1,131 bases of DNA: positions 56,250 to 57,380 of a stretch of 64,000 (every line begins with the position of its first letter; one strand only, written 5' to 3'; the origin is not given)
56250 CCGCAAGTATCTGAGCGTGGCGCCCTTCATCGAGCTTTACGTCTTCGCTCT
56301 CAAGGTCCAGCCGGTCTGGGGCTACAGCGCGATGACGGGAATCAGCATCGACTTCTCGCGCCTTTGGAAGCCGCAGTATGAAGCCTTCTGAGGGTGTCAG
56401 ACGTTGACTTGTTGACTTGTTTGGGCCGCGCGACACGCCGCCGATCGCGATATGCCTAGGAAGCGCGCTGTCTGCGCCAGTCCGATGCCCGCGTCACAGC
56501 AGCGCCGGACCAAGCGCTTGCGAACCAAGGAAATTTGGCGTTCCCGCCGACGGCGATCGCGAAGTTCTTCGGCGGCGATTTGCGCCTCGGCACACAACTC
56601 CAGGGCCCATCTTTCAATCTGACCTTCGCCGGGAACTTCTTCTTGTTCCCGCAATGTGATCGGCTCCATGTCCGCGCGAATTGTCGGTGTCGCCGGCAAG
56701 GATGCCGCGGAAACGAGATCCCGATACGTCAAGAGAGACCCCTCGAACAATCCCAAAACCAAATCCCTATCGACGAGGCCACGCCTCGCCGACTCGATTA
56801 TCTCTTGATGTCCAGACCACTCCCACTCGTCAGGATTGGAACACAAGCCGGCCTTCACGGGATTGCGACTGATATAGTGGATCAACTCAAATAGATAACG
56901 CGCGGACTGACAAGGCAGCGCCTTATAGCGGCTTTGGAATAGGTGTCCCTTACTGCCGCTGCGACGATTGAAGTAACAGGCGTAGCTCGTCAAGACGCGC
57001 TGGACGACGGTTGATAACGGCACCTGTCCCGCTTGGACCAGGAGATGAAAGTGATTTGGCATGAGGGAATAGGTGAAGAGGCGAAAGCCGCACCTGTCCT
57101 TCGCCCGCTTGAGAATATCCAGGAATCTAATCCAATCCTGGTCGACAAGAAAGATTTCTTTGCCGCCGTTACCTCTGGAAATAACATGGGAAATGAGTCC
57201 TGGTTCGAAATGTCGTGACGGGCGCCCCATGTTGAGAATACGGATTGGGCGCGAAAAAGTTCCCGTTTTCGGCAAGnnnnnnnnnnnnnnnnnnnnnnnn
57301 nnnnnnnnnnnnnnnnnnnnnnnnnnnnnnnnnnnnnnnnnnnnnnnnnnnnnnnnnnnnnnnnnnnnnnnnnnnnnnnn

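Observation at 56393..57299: RayT (REP-associated tyrosine transposase) element with 26-27 bp inverted repeats, inserted between convergent genes and fused to the 3' end of thpR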

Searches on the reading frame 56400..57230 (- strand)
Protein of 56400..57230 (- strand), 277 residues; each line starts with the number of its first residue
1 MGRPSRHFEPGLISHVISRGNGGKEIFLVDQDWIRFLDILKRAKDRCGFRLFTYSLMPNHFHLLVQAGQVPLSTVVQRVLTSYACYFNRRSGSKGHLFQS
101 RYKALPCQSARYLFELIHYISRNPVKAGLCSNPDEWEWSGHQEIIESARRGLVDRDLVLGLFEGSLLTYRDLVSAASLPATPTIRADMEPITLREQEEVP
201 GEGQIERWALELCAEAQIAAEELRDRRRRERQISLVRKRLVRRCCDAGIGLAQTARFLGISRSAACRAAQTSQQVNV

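Call 8: search_protein_families(library=pfam, proteins=[window:56400-57230:-], max_evalue=0.01)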
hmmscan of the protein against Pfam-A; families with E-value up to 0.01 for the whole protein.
window:56400-57230:- (277 aa): 2 families
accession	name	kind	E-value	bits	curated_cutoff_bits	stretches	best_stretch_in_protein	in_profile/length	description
PF01797.21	Y1_Tnp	-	1.3e-10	41.9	23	1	28-122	20-120/121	Transposase IS200 like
PF13384.12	HTH_23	-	0.0055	16.9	24.6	0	237-268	7-37/50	Homeodomain-like domain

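Call 9: search_protein_families(library=ncbifam, proteins=[window:56400-57230:-], max_evalue=0.01)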
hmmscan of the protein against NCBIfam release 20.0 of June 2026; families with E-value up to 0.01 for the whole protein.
window:56400-57230:- (277 aa): 1 family
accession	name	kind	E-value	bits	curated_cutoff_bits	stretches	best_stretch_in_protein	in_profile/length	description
NF047646.1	REP_Tyr_transpos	equivalog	1.1e-16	61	80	1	24-139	22-146/146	REP-associated tyrosine transposase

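Call 10: find_homologous_proteins(query=window:56400-57230:-)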
Query window:56400-57230:- (277 aa): 473 proteins with E <= 0.001 among 2221 candidates; the best 120 are listed.
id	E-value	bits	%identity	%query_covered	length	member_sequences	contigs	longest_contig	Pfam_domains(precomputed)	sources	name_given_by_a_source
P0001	1.7e-183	626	100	100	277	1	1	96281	PF01797.22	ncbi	-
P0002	6.4e-55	205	40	96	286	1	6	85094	PF01797.22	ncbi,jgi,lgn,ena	jgi:REP element-mobilizing transposase RayT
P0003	4.5e-46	176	38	99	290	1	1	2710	PF01797.22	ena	-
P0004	5.2e-45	172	39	97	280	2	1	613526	PF01797.22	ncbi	ncbi:MAG: transposase [Elusimicrobiota bacterium]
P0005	2.2e-44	170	46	65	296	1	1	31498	PF01797.22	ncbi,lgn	-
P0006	5.5e-42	162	37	95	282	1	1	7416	PF01797.22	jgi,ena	-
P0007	6.8e-40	155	48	57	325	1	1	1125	PF08299.18,PF01797.22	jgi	jgi:putative transposase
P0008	1.2e-39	155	40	81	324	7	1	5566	PF08299.18,PF01797.22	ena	-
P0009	3.3e-38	150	47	58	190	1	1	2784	PF01797.22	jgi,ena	-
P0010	7.5e-38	149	48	54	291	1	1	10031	PF08299.18,PF01797.22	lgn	-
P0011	7.8e-38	149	44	62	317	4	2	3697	PF08299.18,PF01797.22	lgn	-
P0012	7.9e-38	149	47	52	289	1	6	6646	PF01797.22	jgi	jgi:putative transposase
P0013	1.1e-37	148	47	57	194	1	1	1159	PF01797.22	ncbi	-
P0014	4.0e-37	146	44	63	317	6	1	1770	PF08299.18,PF01797.22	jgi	-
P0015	6.6e-37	146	44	60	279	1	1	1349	PF01797.22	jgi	jgi:putative transposase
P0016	1.1e-36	145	50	51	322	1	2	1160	PF08299.18,PF01797.22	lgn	-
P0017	1.2e-36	145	46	57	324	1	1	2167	PF08299.18,PF01797.22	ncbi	-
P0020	2.9e-36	143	46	58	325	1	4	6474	PF08299.18,PF01797.22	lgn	-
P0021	4.2e-36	143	46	58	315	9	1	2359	PF13412.13,PF08299.18,PF01797.22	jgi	jgi:REP element-mobilizing transposase RayT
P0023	1.0e-35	142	46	58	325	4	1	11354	PF08299.18,PF01797.22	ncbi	-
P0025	8.8e-35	139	45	61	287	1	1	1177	PF08299.18,PF01797.22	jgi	jgi:REP element-mobilizing transposase RayT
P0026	1.1e-34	138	44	58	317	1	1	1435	PF08299.18,PF01797.22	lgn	-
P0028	1.6e-34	138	45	58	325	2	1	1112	PF08299.18,PF01797.22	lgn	-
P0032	4.9e-34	136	35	99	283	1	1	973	PF08299.18,PF01797.22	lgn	-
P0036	7.0e-34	136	33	99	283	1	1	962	PF08299.18,PF01797.22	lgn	-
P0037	1.3e-33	135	41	58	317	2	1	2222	PF08299.18,PF01797.22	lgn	-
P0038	1.8e-33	134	44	60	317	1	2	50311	PF08299.18,PF01797.22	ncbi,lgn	ncbi:MAG: transposase [Candidatus Methylomirabilales bacterium]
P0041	5.3e-33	133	44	62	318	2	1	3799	PF08299.18,PF01797.22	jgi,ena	jgi:REP element-mobilizing transposase RayT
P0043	5.8e-33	133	42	60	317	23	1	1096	PF08299.18,PF01797.22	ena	-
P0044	6.6e-33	132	48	52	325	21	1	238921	PF08299.18,PF01797.22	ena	-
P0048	1.5e-32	131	44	58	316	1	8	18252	PF08299.18,PF01797.22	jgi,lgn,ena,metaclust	metaclust:\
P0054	6.6e-32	129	33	94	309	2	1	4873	PF08299.18,PF01797.22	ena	-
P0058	1.7e-31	128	28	100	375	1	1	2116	PF08299.18,PF01797.22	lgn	-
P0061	3.6e-31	127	31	93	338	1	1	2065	PF08299.18,PF01797.22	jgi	jgi:REP element-mobilizing transposase RayT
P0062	4.3e-31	126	44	58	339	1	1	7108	PF08299.18,PF01797.22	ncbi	ncbi:MAG: REP-associated tyrosine transposase [Endomicrobiales bacterium]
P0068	9.9e-31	125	47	48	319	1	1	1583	PF08299.18,PF01797.22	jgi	jgi:REP element-mobilizing transposase RayT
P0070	1.1e-30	125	32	99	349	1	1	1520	PF08299.18,PF01797.22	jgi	jgi:putative transposase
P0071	1.4e-30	125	43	54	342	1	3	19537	PF08299.18,PF01797.22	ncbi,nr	ncbi:MAG: transposase [Planctomycetaceae bacterium]|nr:transposase [Planctomycetota bacterium] NUN51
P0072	1.5e-30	125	29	99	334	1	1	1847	PF08299.18,PF01797.22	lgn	-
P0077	8.2e-30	122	42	57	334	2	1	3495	PF08299.18,PF01797.22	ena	-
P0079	1.4e-29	122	38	74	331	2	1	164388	PF08299.18,PF01797.22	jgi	jgi:putative transposase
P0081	1.7e-29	121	43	53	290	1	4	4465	PF08299.18,PF01797.22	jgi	jgi:REP element-mobilizing transposase RayT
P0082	1.8e-29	121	41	60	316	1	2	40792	PF08299.18,PF01797.22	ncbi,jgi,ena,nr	ncbi:transposase [bacterium]|nr:hypothetical protein [bacterium] MBU3955911.1 transposase [bacterium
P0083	1.8e-29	121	31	96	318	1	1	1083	PF08299.18,PF01797.22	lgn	-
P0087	2.5e-29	121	45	50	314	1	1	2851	PF08299.18,PF01797.22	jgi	jgi:REP-associated tyrosine transposase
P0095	9.7e-29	119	39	64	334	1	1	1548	PF08299.18,PF01797.22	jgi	jgi:putative transposase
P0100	1.4e-28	118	32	99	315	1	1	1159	PF08299.18,PF01797.22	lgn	-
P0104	2.1e-28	118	37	64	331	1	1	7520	PF08299.18,PF01797.22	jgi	jgi:putative transposase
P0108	3.9e-28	117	44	53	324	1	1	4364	PF08299.18,PF01797.22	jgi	jgi:putative transposase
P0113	6.8e-28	116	32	94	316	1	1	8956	PF08299.18,PF01797.22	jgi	-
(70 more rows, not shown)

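Call 12: find_encoding_contigs(protein=P0002, flank=3000, max_places=6)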
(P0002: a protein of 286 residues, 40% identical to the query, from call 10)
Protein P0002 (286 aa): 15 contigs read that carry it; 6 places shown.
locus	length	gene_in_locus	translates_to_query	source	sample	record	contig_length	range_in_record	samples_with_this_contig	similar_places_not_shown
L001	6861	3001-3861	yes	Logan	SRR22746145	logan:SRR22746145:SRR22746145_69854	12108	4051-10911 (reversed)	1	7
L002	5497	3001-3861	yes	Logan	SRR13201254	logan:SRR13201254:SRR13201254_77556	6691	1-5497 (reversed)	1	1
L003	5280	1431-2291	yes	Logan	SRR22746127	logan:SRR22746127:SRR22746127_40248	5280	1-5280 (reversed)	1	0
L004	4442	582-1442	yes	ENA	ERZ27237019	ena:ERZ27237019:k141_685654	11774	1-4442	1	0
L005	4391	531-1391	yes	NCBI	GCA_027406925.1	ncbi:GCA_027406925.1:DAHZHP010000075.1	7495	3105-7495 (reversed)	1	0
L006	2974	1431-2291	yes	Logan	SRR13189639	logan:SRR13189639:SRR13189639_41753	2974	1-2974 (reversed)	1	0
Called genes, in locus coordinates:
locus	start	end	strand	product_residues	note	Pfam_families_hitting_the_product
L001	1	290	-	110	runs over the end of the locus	PF11810:DUF3332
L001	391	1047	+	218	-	PF00908:dTDP_sugar_isom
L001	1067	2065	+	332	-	PF01370:Epimerase, PF04321:RmlD_sub_bind (weak), PF16363:GDP_Man_Dehyd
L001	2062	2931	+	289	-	PF01370:Epimerase, PF04321:RmlD_sub_bind, PF16363:GDP_Man_Dehyd, PF02719:Polysacc_synt_2 (weak)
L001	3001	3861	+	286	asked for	PF01797:Y1_Tnp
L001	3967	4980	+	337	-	PF01073:3Beta_HSD, PF01370:Epimerase, PF02719:Polysacc_synt_2, PF04321:RmlD_sub_bind, PF05368:NmrA (weak), PF13460:NAD_binding_10, PF16363:GDP_Man_Dehyd, PF07993:NAD_binding_4 (weak), +1 more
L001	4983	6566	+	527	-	PF01467:CTP_transf_like, PF00294:PfkB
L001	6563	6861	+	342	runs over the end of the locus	PF01073:3Beta_HSD, PF01370:Epimerase, PF02719:Polysacc_synt_2, PF04321:RmlD_sub_bind, PF05368:NmrA, PF07993:NAD_binding_4 (faint), PF13460:NAD_binding_10, PF16363:GDP_Man_Dehyd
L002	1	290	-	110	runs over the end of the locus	PF11810:DUF3332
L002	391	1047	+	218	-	PF00908:dTDP_sugar_isom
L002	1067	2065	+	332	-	PF01370:Epimerase, PF04321:RmlD_sub_bind (weak), PF16363:GDP_Man_Dehyd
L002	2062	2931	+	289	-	PF01370:Epimerase, PF04321:RmlD_sub_bind, PF16363:GDP_Man_Dehyd, PF02719:Polysacc_synt_2 (weak)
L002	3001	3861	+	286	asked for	PF01797:Y1_Tnp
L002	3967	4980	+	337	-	PF01073:3Beta_HSD, PF01370:Epimerase, PF02719:Polysacc_synt_2, PF04321:RmlD_sub_bind, PF05368:NmrA (weak), PF13460:NAD_binding_10, PF16363:GDP_Man_Dehyd, PF07993:NAD_binding_4 (weak), +1 more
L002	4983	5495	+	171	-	?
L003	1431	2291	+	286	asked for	PF01797:Y1_Tnp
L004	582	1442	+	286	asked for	PF01797:Y1_Tnp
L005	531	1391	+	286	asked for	PF01797:Y1_Tnp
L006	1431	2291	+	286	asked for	PF01797:Y1_Tnp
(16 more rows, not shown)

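Call 13: find_encoding_contigs(protein=P0004, flank=3000, max_places=3)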
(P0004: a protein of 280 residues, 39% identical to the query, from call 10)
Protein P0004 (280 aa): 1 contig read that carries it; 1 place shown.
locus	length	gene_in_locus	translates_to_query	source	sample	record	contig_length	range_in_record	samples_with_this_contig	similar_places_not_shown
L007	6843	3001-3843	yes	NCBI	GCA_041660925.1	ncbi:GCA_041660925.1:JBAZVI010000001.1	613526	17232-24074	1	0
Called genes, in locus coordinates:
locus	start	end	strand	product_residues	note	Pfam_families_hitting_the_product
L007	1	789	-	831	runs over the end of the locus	PF14691:Fer4_20, PF00070:Pyr_redox (faint), PF07992:Pyr_redox_2, PF13450:NAD_binding_8 (faint), PF13738:Pyr_redox_3 (weak), PF01180:DHO_dh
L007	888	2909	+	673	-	PF00999:Na_H_Exchanger, PF02080:TrkA_C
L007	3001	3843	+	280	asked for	PF01797:Y1_Tnp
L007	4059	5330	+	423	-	-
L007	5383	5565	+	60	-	-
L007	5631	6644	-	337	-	PF02729:OTCace_N, PF00185:OTCace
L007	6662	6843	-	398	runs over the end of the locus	PF01546:Peptidase_M20, PF07687:M20_dimer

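Call 18: find_encoding_contigs(protein=P0001, flank=1000, max_places=3)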
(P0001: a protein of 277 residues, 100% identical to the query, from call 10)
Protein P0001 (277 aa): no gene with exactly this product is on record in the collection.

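Call 30: search_solved_structures(query=window:56400-57230:-, max_evalue=1, show_alignments=2)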
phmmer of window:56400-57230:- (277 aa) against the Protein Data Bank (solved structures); distinct sequences matched with E-value up to 1: 2.
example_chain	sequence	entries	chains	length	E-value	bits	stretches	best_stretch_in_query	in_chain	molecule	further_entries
3ljx_A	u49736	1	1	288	0.52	13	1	188-257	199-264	MmoQ Response regulator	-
3p3q_A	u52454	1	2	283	0.65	12.7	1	188-258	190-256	MmoQ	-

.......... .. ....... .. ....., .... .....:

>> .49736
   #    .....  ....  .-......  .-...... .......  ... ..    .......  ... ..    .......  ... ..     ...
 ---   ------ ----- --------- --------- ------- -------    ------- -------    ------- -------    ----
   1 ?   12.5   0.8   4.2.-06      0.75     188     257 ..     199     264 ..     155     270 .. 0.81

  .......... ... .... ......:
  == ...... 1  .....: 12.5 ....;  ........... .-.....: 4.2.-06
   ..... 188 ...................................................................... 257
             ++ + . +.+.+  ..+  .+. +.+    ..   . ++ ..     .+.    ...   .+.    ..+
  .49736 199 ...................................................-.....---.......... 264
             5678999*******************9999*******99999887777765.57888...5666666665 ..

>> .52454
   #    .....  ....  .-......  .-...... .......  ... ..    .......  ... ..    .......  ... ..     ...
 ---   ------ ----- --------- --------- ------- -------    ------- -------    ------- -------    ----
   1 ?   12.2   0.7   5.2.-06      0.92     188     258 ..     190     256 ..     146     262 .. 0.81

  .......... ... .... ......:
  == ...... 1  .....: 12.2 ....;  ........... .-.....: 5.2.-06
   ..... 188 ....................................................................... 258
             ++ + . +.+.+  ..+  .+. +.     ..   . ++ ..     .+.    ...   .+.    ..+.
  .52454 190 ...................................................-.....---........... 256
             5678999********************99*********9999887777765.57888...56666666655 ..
